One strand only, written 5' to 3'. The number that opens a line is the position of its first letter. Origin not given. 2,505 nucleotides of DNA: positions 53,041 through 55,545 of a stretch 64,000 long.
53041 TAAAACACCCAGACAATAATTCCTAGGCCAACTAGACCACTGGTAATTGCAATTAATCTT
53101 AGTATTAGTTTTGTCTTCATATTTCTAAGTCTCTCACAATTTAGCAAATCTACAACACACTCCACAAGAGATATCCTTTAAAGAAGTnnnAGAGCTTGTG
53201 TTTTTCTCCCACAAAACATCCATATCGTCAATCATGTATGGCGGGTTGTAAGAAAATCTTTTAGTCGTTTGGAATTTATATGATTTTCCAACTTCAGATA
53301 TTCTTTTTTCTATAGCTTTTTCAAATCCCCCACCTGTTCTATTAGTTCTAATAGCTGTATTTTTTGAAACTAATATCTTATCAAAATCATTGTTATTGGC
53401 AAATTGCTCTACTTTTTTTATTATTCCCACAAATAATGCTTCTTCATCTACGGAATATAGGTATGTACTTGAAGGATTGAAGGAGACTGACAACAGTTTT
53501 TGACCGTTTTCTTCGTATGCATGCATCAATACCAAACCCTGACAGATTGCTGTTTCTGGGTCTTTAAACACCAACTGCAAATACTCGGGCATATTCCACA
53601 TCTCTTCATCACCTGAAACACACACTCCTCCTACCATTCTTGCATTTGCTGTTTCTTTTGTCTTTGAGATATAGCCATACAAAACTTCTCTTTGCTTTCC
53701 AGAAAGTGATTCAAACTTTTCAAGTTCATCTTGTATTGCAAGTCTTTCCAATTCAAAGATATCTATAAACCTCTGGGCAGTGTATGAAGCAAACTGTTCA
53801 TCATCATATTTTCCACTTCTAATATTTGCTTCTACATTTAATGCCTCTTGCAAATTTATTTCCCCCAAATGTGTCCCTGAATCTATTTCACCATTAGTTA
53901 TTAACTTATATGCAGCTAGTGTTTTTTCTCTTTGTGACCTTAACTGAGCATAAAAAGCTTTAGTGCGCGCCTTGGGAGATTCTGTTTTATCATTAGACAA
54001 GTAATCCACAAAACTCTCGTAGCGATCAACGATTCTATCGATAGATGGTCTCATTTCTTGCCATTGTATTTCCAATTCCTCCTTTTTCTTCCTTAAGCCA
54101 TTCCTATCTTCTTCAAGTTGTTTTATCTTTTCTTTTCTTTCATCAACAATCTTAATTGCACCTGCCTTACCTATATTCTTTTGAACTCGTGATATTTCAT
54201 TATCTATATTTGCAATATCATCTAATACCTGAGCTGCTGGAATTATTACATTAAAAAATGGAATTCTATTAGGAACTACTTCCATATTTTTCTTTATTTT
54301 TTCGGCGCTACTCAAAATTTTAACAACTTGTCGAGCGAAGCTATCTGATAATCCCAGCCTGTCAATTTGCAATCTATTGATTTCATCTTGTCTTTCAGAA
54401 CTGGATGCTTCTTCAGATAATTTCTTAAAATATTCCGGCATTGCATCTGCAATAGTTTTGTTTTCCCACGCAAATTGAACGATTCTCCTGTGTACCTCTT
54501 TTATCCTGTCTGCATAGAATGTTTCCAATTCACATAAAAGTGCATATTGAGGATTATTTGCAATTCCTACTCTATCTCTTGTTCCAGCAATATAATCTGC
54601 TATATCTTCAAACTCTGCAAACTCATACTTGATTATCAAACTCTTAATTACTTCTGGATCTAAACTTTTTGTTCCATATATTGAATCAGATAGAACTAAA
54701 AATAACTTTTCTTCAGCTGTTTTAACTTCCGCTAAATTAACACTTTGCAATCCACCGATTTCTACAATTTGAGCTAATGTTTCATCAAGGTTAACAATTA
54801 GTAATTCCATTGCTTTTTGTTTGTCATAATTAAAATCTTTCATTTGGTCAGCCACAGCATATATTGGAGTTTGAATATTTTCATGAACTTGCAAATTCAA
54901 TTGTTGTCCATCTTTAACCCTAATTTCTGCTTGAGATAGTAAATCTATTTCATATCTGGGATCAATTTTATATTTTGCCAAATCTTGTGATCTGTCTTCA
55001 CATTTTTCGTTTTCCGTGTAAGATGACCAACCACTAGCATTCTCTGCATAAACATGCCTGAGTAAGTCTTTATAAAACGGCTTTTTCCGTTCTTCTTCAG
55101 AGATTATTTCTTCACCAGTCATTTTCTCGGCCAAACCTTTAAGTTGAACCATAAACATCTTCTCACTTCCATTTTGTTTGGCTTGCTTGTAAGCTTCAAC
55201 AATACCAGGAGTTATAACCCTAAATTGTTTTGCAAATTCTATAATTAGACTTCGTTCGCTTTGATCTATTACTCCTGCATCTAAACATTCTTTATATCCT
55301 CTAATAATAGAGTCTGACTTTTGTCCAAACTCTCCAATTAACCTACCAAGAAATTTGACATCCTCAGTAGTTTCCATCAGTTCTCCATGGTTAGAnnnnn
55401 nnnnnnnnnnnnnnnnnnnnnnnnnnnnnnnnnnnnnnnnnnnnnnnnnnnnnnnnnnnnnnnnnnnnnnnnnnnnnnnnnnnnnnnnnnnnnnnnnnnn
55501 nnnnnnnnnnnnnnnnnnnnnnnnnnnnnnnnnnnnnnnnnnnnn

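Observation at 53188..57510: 1440-aa cytoplasmic giant ORF with coiled-coil and helical-repeat character and no recognisable catalytic motif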

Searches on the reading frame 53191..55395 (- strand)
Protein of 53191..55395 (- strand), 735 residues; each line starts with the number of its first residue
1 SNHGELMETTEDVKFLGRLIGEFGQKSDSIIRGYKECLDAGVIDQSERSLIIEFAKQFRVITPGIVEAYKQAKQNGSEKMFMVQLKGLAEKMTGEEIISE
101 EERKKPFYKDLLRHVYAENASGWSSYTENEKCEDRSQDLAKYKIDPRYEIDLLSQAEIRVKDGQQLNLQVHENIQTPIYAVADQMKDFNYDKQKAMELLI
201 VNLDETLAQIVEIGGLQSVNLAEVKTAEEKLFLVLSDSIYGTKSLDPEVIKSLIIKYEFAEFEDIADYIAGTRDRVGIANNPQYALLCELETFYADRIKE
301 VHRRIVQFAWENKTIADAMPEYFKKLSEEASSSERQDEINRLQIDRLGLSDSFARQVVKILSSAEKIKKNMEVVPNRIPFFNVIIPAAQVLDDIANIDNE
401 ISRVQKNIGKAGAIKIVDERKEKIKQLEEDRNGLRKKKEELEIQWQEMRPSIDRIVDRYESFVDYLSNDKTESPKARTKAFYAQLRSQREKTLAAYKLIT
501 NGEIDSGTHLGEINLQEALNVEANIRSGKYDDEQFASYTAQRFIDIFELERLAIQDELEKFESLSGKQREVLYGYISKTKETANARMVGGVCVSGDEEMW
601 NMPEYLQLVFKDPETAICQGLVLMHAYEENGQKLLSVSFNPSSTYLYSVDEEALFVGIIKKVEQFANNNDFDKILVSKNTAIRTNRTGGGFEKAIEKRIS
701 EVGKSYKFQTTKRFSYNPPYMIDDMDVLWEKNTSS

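Call 46: predict_structure(alignment_id=A3)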
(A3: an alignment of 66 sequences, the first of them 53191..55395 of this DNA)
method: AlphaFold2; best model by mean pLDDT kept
length: 735 residues; sequences in the alignment: 66
mean_pLDDT: 88.3   pTM: 0.68
mean pLDDT of the five models: 88.3, 86.8, 86.7, 86.1, 85.2
residues with pLDDT >= 90: 442; 70-90: 242; 50-70: 30; < 50: 21
segments of 3 or more residues with pLDDT < 50: 368-384
pLDDT, mean of each block of 10 residues (from residue 1): 71 91 83 94 95 92 96 88 93 93 95 92 91 97 95 77 91 96 94 95 98 96 98 97 95 97 87 79 89 84 93 96 90 85 92 91 59 41 53 75 66 72 81 79 82 87 87 91 95 92 83 86 84 87 88 83 72 96 96 95 98 92 98 98 86 94 97 98 85 96 98 97 98 78
secondary structure, 60 per line:
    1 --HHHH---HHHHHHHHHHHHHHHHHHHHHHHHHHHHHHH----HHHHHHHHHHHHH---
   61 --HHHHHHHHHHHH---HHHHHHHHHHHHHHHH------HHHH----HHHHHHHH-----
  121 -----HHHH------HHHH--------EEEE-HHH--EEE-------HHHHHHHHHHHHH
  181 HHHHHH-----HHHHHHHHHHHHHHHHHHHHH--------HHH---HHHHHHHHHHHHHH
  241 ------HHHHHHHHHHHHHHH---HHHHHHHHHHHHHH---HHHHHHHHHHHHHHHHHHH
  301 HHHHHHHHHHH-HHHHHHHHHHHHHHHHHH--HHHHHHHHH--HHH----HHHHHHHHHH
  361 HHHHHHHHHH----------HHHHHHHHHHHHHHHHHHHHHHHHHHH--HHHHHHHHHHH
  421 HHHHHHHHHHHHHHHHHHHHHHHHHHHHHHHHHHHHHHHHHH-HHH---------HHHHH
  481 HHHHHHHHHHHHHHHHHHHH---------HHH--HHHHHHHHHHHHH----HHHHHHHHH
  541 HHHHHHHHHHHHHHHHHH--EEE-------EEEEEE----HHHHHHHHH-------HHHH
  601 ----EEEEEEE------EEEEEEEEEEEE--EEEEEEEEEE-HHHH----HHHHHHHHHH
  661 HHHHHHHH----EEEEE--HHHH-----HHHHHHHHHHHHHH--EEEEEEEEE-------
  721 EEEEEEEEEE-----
elements in order (helices of 4 or more, strands of 3 or more residues): H3-6 H10-40 H45-57 H63-74 H78-93 H100-103 H108-115 H126-129 H136-139 E148-151 E158-160 H168-186 H192-212 H227-240 H247-261 H265-278 H282-311 H313-330 H333-341 H351-370 H381-407 H410-462 H476-500 H515-527 H532-558 E561-563 E571-576 H581-589 H597-600 E605-611 E618-629 E632-641 H643-646 H651-668 E673-677 H680-683 H689-702 E705-713 E721-730
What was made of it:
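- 54313..55365 (-): Conserved central helical module (aa ~700-1050). It contains near-invariant D823, R824, D827, Y837 and Y973, and the motifs '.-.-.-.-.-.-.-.' and '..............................'. AF2 pLDDT is mostly above 90 (call 46).
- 53686..54012 (-): Conserved helical linker that precedes the alpha/beta domain (aa 1151-1259). AF2 helices at core positions 476-558 (call 46).
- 53206..53685 (-): GNAT-like alpha/beta domain (aa 1260-1419). Its element order is b1-a1-a2-b2-b3-b4-a3-b5-a4-b6-b7. AF2 pLDDT is about 93 over this stretch (call 46).
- On GNAT superfamily (acyl-CoA N-acyltransferase fold): Helices are at 581-589, 597-600, 651-668 and 689-702, in that order, with pLDDT about 93 (call 46).
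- Tried and rejected: A kinase-like reading of 'DRSxDL' was rejected because that region is helical, with only a two-strand hairpin (call 46).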

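Call 50: fold_search(model_id=the predicted structure, library=pdb)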
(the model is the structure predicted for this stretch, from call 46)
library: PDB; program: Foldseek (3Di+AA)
matches with E <= 10: 517; with E <= 0.001: 0
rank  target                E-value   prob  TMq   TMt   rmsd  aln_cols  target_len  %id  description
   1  7kd7_D                2.5e-03  1.00  0.13  0.41   7.7       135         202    9  Crystal structure of human NatD (NAA40) bound to a bisubstrate analogue (released 2021-06-16)
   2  7kd7_A                2.7e-03  1.00  0.13  0.41   7.1       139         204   10  Crystal structure of human NatD (NAA40) bound to a bisubstrate analogue (released 2021-06-16)
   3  4ua3_B                4.3e-03  1.00  0.13  0.40   8.4       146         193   10  Crystal structure of selenomethionine labeled SpNatD (released 2015-01-28)
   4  4u9w_B                4.5e-03  1.00  0.13  0.42   5.8       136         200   10  Crystal Structure of NatD bound to H4/H2A peptide and CoA (released 2015-01-28)
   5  4ua3_A                4.7e-03  1.00  0.12  0.40   8.6       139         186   11  Crystal structure of selenomethionine labeled SpNatD (released 2015-01-28)
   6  7kpu_A                6.2e-03  1.00  0.13  0.42   5.7       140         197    9  Crystal structure of human NatD (NAA40) bound to a bisubstrate analogue with a C-3 linker (released 2021-06-16)
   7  7kpu_D                6.2e-03  1.00  0.13  0.41   6.3       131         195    8  Crystal structure of human NatD (NAA40) bound to a bisubstrate analogue with a C-3 linker (released 2021-06-16)
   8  4u9w_A                6.8e-03  1.00  0.13  0.42   5.5       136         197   10  Crystal Structure of NatD bound to H4/H2A peptide and CoA (released 2015-01-28)
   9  4u9w_C                1.1e-02  1.00  0.16  0.51   6.1       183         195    8  Crystal Structure of NatD bound to H4/H2A peptide and CoA (released 2015-01-28)
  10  4u9v                  1.3e-02  1.00  0.15  0.48   7.0       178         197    8  Crystal structure of NatD (Naa40p) bound to acetyl CoA (released 2015-01-28)
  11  4u9w_D                1.3e-02  1.00  0.13  0.43   5.9       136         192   10  Crystal Structure of NatD bound to H4/H2A peptide and CoA (released 2015-01-28)
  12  9syr_Nd               2.9e-02  1.00  0.10  0.28   2.7        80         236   12  Human quaternary complex of a translating 80S ribosome, NAC, MetAP1 and NatD (released 2025-12-17)
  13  2ob0_A                3.9e-02  0.98  0.11  0.40   5.6       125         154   18  Human MAK3 homolog in complex with Acetyl-CoA (released 2006-12-26)
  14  1bob                  4.9e-02  0.99  0.14  0.31   4.5       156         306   12  HISTONE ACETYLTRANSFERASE HAT1 FROM SACCHAROMYCES CEREVISIAE IN COMPLEX WITH ACETYL COENZYME A (released 1999-04-20)
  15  3fb3_A                7.1e-02  0.99  0.14  0.60   4.9       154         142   10  Crystal Structure of Trypanosoma Brucei Acetyltransferase, Tb11.01.2886 (released 2008-11-25)
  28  2g0b_G                1.4e-01  0.90  0.13  0.45   6.0       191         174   12  The structure of FeeM, an N-acyl amino acid synthase from uncultured soil microbes (released 2006-09-26)
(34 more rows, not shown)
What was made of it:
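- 53206..53685 (-): In the Foldseek PDB search nearly all of the top 50 matches are GNATs: NatD at E=2.5e-3 and probability 1.0, and Naa50 and a T. brucei acetyltransferase at TM 0.60 (call 50).
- On GNAT superfamily (acyl-CoA N-acyltransferase fold): The best E-value is 2.5e-3, probability is 1.00, and TM normalised to the target reaches 0.60 (call 50).
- Closest known: GNAT superfamily protein N-acetyltransferases. Same: These are the best Foldseek matches in PDB (calls 46, 50).
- Closest known: GNAT-fold acyltransferases that use other donors. Same: FeeM (2g0b) is among the Foldseek hits (call 50, rank 28).
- Probabilities reach 1.00, and TM normalised to the target reaches 0.60 (call 50). 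Foldseek E-values are marginal (2.5e-3 at best) and rmsd values are 5-8 A (call 50).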

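Call 87: fold_search(model_id=the predicted structure, library=viral)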
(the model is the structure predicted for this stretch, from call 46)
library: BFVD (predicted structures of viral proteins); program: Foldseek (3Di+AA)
matches with E <= 10: 323; with E <= 0.001: 0
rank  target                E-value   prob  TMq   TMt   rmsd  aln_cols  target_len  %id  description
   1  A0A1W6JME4            4.9e-03  0.41  0.07  0.06  30.2       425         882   13  Tail tape measure protein [Lactococcus phage AM9]
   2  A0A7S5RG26            6.6e-03  0.14  0.07  0.07  54.2       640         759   13  (no name in the UniProt tables at hand)
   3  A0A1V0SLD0            1.8e-02  0.99  0.12  0.44   6.0       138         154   17  Acetyltransferase GNAT family protein [Klosneuvirus KNV1]
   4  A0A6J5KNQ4            2.7e-02  1.00  0.10  0.41   4.9       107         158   15  Uncharacterized protein [uncultured Caudovirales phage]
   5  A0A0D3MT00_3          3.2e-02  0.16  0.10  0.07  52.1       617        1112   13  Tail tape measure protein [Lactococcus phage WRP3]
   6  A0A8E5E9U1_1          3.2e-02  0.16  0.12  0.09  34.5       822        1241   11  Structural protein [Tenacibaculum phage Gundel_1]
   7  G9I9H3                3.4e-02  1.00  0.11  0.42   5.0       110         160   15  (no name in the UniProt tables at hand)
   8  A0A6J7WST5            3.7e-02  0.07  0.07  0.07  42.9       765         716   10  ABC_ATPase domain containing protein [uncultured Caudovirales phage]
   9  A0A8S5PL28            4.7e-02  1.00  0.10  0.47   2.3        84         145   17  Uncharacterized protein [Podoviridae sp. ctnCN2]
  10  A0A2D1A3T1            4.9e-02  0.99  0.08  0.36   3.8        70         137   11  (no name in the UniProt tables at hand)
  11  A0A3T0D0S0            4.9e-02  0.30  0.09  0.11  25.1       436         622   12  Uncharacterized protein [Morchella importuna fusarivirus 1]
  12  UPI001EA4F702         5.4e-02  1.00  0.11  0.38   4.8       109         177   15  (no name look-up for this kind of identifier)
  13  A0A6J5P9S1            5.7e-02  0.99  0.12  0.45   5.9       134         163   15  Uncharacterized protein [uncultured Caudovirales phage]
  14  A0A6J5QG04            6.2e-02  0.15  0.09  0.07  37.0       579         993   13  Bacteriophage lambda, GpH, tail tape measure, N-terminal [uncultured Caudovirales phage]
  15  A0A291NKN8            6.5e-02  0.10  0.07  0.05  42.3       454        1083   12  Tail fiber protein [Salmonella phage SP01]
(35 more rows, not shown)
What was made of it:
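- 53206..53685 (-): BFVD gives the same result (call 87).
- On GNAT superfamily (acyl-CoA N-acyltransferase fold): BFVD shows the same pattern (call 87).
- Checked: The structure prediction reveals a GNAT-like domain (calls 46, 50, 87).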
